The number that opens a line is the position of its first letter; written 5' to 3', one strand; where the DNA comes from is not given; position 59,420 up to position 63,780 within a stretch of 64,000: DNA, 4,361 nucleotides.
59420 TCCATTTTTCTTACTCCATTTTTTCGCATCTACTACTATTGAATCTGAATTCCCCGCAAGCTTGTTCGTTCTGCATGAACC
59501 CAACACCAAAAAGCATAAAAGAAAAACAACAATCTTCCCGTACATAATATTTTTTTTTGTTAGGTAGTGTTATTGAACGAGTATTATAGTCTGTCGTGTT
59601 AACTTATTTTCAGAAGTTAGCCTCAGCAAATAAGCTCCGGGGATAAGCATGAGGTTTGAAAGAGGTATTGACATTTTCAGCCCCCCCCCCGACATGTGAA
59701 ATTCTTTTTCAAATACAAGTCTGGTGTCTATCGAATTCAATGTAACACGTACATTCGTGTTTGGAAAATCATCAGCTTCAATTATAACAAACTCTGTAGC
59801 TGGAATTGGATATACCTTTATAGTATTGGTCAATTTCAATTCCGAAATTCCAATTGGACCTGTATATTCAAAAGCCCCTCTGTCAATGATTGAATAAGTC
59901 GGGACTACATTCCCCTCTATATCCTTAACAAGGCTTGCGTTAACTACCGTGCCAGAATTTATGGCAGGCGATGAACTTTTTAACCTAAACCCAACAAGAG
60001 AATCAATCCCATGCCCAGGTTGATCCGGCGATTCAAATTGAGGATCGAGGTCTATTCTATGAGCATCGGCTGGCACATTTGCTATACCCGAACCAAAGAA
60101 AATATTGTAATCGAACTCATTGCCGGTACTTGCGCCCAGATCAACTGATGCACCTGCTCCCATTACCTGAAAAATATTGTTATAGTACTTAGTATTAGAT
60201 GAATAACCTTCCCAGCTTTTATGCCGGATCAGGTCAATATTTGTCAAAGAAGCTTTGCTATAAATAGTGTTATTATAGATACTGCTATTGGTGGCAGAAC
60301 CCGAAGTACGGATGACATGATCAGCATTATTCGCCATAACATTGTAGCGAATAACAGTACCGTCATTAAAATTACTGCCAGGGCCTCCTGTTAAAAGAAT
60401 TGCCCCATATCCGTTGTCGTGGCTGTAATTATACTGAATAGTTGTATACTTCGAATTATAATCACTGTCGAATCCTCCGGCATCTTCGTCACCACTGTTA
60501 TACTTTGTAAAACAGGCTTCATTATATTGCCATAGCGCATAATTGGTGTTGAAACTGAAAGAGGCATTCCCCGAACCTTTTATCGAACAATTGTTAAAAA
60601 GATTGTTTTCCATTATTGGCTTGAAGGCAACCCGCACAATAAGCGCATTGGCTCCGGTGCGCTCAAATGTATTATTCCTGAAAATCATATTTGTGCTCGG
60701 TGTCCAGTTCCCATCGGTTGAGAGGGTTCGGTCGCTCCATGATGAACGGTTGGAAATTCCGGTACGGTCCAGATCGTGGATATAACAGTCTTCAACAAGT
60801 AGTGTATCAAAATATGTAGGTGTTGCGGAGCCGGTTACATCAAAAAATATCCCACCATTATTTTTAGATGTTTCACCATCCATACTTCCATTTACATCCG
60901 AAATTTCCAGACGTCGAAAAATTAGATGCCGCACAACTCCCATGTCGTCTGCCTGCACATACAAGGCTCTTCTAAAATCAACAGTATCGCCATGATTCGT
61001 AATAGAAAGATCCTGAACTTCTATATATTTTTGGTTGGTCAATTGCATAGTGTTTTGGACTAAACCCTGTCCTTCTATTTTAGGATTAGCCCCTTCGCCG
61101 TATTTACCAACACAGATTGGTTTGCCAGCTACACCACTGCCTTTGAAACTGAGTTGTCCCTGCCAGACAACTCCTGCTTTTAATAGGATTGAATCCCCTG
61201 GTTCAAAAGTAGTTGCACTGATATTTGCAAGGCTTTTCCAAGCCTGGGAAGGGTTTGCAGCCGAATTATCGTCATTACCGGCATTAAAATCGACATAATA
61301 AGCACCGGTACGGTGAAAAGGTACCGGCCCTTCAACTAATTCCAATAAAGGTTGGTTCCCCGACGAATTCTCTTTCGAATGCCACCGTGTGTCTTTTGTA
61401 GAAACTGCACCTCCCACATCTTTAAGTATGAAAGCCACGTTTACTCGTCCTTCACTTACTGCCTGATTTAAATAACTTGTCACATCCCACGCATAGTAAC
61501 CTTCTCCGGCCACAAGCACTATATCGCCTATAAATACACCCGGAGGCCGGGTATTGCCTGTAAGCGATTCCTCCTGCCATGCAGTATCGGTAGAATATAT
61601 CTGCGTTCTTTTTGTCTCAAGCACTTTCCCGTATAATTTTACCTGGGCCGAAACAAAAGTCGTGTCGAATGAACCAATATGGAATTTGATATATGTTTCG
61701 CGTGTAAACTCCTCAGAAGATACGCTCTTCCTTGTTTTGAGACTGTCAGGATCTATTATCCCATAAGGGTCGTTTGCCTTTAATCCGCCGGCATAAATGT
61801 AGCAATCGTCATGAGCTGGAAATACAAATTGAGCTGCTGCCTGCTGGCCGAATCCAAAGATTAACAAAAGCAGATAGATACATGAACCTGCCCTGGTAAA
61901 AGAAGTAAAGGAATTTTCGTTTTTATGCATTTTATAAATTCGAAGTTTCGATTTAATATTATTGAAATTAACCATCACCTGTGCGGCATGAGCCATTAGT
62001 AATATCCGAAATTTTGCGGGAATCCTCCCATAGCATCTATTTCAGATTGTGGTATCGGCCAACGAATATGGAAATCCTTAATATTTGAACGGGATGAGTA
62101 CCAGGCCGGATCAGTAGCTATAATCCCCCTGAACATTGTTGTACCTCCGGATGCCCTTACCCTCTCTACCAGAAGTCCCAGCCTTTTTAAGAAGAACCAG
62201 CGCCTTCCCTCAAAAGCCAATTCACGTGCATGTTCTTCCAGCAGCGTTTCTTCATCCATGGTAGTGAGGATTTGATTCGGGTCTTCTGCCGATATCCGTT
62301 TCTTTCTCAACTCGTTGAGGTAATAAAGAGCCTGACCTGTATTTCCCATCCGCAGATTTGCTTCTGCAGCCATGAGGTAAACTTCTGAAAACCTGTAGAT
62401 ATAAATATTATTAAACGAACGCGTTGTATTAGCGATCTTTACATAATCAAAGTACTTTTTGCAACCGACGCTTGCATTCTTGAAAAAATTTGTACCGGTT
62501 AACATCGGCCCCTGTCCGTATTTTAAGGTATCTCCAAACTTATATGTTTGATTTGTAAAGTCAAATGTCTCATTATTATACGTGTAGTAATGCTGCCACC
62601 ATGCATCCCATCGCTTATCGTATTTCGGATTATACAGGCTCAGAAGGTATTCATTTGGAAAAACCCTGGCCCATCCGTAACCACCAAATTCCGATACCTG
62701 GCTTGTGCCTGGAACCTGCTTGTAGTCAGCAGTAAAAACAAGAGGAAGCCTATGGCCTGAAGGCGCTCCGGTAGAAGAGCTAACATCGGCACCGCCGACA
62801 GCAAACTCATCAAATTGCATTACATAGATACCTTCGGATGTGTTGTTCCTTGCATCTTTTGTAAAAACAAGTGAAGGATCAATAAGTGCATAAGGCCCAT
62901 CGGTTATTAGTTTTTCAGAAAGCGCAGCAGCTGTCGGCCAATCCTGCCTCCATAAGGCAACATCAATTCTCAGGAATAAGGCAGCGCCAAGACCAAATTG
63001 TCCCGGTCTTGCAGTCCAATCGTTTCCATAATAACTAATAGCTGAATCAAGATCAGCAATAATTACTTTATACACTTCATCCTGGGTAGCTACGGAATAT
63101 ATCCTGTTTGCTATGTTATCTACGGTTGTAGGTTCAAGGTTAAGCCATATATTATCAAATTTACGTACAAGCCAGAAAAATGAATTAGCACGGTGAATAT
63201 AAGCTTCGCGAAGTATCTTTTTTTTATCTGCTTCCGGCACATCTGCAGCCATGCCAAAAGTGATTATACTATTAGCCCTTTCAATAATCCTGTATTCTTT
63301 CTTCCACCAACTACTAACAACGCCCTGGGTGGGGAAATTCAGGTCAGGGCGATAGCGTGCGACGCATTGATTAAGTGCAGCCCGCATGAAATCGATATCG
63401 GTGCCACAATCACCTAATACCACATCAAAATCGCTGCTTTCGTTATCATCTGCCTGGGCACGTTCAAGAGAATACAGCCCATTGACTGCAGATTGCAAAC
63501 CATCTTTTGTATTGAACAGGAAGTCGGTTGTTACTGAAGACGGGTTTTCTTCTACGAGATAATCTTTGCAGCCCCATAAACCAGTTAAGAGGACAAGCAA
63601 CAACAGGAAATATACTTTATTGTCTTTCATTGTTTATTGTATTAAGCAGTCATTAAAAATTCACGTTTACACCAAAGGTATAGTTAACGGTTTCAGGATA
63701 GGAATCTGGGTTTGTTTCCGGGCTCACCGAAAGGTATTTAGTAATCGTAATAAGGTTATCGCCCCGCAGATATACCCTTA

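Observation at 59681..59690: G10 homopolymer inside the T9SS sorting domain of the PUL-encoded beta-helix enzyme: candidate phase-variable secretion switch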

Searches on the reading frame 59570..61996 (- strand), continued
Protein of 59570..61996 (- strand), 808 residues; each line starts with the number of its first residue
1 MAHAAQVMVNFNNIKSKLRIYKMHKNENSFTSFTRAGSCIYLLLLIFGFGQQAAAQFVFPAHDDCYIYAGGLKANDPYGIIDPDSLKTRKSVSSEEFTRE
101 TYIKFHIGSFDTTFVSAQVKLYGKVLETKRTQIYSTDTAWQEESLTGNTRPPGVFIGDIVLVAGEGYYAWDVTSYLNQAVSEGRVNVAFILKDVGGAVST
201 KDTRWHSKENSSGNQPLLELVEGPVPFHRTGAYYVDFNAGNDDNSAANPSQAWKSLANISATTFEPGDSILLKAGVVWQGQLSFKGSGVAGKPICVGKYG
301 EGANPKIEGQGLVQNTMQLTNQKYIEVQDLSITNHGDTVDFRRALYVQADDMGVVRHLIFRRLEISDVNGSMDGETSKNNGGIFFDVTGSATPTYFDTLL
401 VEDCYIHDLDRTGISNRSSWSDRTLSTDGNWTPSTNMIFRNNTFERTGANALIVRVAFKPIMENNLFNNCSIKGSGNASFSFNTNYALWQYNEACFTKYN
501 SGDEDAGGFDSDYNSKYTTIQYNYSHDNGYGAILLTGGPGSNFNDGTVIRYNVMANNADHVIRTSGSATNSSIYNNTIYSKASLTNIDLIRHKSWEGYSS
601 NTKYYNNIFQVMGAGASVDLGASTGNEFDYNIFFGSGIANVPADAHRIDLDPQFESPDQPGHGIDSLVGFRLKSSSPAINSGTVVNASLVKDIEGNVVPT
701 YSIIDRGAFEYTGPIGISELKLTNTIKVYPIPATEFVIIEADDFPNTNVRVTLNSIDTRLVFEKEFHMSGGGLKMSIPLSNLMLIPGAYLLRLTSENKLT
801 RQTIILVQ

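Call 50: predict_structure(alignment_id=A1)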
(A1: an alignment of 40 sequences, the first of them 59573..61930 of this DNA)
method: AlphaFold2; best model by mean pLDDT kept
length: 786 residues; sequences in the alignment: 40
mean_pLDDT: 86.4   pTM: 0.66
mean pLDDT of the five models: 86.4, 84.7, 83.9, 83.1, 81.0
residues with pLDDT >= 90: 397; 70-90: 320; 50-70: 51; < 50: 18
segments of 3 or more residues with pLDDT < 50: 638-642, 693-701
pLDDT, mean of each block of 10 residues (from residue 1): 57 76 67 78 87 76 82 81 84 88 88 85 83 84 92 81 89 65 89 90 67 91 89 85 92 93 89 95 93 93 97 88 93 96 92 81 88 96 95 93 82 97 95 96 94 87 96 84 80 93 92 82 92 93 91 95 93 89 96 93 95 91 95 71 73 91 86 79 88 38 77 89 86 87 82 88 90 82 88
secondary structure, 60 per line:
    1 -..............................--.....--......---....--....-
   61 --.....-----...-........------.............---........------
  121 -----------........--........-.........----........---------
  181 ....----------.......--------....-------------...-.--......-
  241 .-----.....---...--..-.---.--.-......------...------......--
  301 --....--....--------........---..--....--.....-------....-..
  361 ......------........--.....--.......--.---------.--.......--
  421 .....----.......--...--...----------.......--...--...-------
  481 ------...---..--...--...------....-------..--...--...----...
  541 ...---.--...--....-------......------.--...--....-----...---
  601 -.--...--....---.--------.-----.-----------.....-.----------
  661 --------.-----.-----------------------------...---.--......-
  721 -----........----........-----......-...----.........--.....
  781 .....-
elements in order (helices of 4 or more, strands of 3 or more residues): H2-31 E34-38 E41-46 H50-53 H56-59 E63-67 E77-84 E91-103 E107-114 E132-139 E142-149 H151-159 E164-171 E181-184 E195-201 E210-213 H234-239 E247-251 E255-257 E272-277 E284-286 E293-298 E303-306 E309-312 E321-328 E336-339 E342-346 H354-357 E359-366 E373-380 E383-387 E390-396 E412-418 E421-425 E430-436 E439-441 E444-446 E457-463 E466-468 E471-473 E487-489 E497-499 E502-504 E511-514 E526-528 E531-533 E538-543 E550-552 E555-558 E566-571 E581-583 E586-589 E595-597 E605-607 E610-613 H644-648 E705-707 E714-719 E726-733 E738-745 E751-756 E765-773 E776-785
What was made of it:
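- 59573..59818 (-): T9SS type A C-terminal sorting domain (aa 705-786), modelled as seven beta strands. DSSP strands are in call 50.
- On T9SS type A CTD cargo protein: The AF2 model has seven strands at 705-785, with pLDDT 77-90 in this region (call 50).
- The AF2 model (mean pLDDT 86) places M746-S747-G748-G750 in the loop between strands 738-745 and 751-756 (call 50).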

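Call 52: fold_search(model_id=the predicted structure, library=pdb)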
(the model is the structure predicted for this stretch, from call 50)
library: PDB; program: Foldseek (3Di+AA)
matches with E <= 10: 1784; with E <= 0.001: 74
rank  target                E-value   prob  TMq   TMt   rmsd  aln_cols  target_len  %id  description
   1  7v6i_A                3.1e-23  1.00  0.51  0.67   5.1       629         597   22  Crystal structure of lacto-N-biosidase BsaX from Bifidobacterium saguini, lacto-N-biose complex (released 2022-02-09)
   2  7v6m_A                1.2e-22  1.00  0.52  0.70   4.1       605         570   23  Crystal structure of lacto-N-biosidase TnX from Tynzenella nexilis, lacto-N-biose complex (released 2022-02-09)
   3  5gqc_A                3.0e-21  1.00  0.51  0.67   4.8       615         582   23  Crystal structure of lacto-N-biosidase LnbX from Bifidobacterium longum subsp. longum, ligand-free form (released 2017-04-19)
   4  5gqc_D                8.0e-20  1.00  0.50  0.67   4.9       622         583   22  Crystal structure of lacto-N-biosidase LnbX from Bifidobacterium longum subsp. longum, ligand-free form (released 2017-04-19)
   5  6kqt_A                6.7e-16  1.00  0.40  0.51   4.5       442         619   22  Crystal Structure of GH136 lacto-N-biosidase from Eubacterium ramulus - native protein (released 2020-06-10)
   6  6kqs_A                5.2e-15  1.00  0.40  0.51   4.6       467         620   21  Crystal Structure of GH136 lacto-N-biosidase from Eubacterium ramulus - selenomethionine derivative (released 2020-06-10)
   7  8wab_A                1.3e-09  1.00  0.20  0.84   2.1       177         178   24  Crystal structure of a chondroitin sulfate-binding carbohydrate binding module of a chondroitinase (released 2024-01-17)
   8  8wab_B                1.4e-09  1.00  0.20  0.84   2.2       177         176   24  Crystal structure of a chondroitin sulfate-binding carbohydrate binding module of a chondroitinase (released 2024-01-17)
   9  7c7d_A                4.6e-08  1.00  0.25  0.35  20.2       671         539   11  Crystal structure of the catalytic unit of thermostable GH87 alpha-1,3-glucanase from Streptomyces thermodiastaticus s (released 2020-11-11)
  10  5zru_A                6.3e-08  1.00  0.24  0.31  22.1       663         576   13  Crystal structure of Agl-KA catalytic domain (released 2019-10-23)
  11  6k0v_A                2.0e-07  1.00  0.15  0.19  19.5       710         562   11  Catalytic domain of GH87 alpha-1,3-glucanase D1069A in complex with tetrasaccharides (released 2019-12-25)
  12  7o78_B                4.3e-07  1.00  0.29  0.43   9.4       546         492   13  Structure of the PL6 family chondroitinase B from Pseudopedobacter saltans, Pedsa3807 (released 2021-07-28)
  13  7vbo                  8.5e-07  1.00  0.18  0.72   3.1       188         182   22  Alginate binding domain CBM (released 2022-09-07)
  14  6k0m                  8.9e-07  1.00  0.20  0.26  20.1       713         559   12  Catalytic domain of GH87 alpha-1,3-glucanase from Paenibacillus glycanilyticus FH11 (released 2019-12-25)
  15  7dmk_C                1.5e-06  1.00  0.16  0.17  21.8       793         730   11  PL6 alginate lyase BcAlyPL6 (released 2021-10-06)
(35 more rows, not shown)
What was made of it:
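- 59861..61303 (-): Right-handed beta-helix catalytic core (about aa 210-690), closest in fold to GH136 lacto-N-biosidases. Foldseek hits 7v6i, 7v6m and 5gqc at E 3e-21 to 3e-23 (call 52).
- On GH136 glycoside hydrolase: Fold similarity is strong (call 52).
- Closest known: GH136 lacto-N-biosidases. Same: They are the best fold matches of the catalytic beta-helix, at E 3e-21 to 3e-23, TM 0.67-0.70 on the target and 22-23% identity (call 52).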

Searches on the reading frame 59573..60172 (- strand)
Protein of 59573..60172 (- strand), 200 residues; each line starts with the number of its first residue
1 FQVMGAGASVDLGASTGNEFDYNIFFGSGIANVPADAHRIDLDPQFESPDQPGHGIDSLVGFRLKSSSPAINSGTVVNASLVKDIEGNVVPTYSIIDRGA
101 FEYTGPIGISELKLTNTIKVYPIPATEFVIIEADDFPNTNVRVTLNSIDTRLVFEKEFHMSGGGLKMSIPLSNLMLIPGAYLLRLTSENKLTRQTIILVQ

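Call 23: find_homologous_proteins(query=window:59573-60172:-, max_evalue=0.00001)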
Query window:59573-60172:- (200 aa): 1 proteins with E <= 0.00001 among 254 candidates.
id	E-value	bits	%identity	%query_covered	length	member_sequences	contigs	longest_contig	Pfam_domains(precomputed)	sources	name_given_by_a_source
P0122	3.7e-63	231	56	99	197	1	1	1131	PF18962.8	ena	-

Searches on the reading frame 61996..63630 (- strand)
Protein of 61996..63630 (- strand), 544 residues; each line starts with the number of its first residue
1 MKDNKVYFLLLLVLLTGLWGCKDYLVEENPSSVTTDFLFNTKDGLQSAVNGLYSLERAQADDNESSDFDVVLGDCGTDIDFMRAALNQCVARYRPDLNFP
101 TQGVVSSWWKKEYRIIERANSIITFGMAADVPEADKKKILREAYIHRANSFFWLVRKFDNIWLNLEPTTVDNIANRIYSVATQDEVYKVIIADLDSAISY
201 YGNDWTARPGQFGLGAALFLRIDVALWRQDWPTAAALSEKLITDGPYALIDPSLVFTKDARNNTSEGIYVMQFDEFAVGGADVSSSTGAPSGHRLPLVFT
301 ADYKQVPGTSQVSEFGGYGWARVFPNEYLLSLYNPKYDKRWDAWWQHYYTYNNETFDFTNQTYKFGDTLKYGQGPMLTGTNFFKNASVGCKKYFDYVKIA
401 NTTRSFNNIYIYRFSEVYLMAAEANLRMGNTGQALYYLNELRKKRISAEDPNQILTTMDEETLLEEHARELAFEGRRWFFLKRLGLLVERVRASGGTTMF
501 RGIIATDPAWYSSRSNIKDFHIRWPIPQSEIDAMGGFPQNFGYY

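Call 4: search_protein_families(library=pfam, proteins=[window:61996-63630:-], max_evalue=0.01)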
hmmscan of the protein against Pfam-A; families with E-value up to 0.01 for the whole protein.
window:61996-63630:- (544 aa): 2 families
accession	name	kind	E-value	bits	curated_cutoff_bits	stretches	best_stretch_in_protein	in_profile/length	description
PF07980.17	SusD_RagB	-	4.6e-31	109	23.1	1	311-543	29-297/297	SusD family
PF14322.12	SusD-like_3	-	5.1e-11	43.6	27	1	23-205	1-169/191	Starch-binding associating with outer membrane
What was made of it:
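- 61996..63630 (-): SusD-family protein directly upstream, overlapping the first ATG of the enzyme ORF. PF07980 and PF14322 (call 4).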

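Call 19: find_encoding_contigs(protein=window:61996-63630:-, flank=10000, max_places=10)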
Protein window:61996-63630:- (544 aa): 2 contigs read that carry it; 2 places shown.
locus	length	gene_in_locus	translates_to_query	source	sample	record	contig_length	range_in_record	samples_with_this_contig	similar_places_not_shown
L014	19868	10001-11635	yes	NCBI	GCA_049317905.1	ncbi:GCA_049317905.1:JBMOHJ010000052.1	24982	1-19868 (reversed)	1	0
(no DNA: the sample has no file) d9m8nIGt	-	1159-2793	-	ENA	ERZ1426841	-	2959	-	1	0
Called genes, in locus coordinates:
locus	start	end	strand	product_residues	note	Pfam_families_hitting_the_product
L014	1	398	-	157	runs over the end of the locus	PF13404:HTH_AsnC-type, PF13412:HTH_24, PF01037:AsnC_trans_reg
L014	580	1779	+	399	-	PF01053:Cys_Met_Meta_PP, PF00155:Aminotran_1_2 (weak)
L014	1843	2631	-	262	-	PF01346:FKBP_N, PF00254:FKBP_C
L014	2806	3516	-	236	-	PF10108:DNA_pol_B_exo2, PF13482:RNase_H_2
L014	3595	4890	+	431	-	-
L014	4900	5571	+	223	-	PF05430:Methyltransf_30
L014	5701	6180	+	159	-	PF00293:NUDIX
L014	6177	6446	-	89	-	PF00708:Acylphosphatase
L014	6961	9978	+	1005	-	PF13620:CarboxypepD_reg, PF13715:CarbopepD_reg_2, PF07715:Plug, PF00593:TonB_dep_Rec_b-barrel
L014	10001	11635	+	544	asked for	PF14322:SusD-like_3, PF07980:SusD_RagB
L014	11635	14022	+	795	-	PF24517:CBM96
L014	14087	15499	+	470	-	-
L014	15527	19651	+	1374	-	PF08450:SGL (faint), PF07494:Reg_prop (weak), PF07495:Y_Y_Y, PF00512:HisKA, PF02518:HATPase_c, PF00072:Response_reg, PF12833:HTH_18, PF00165:HTH_AraC, +1 more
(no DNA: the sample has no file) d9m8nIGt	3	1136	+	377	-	?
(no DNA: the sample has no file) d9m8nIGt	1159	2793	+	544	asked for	PF14322:SusD-like_3, PF07980:SusD_RagB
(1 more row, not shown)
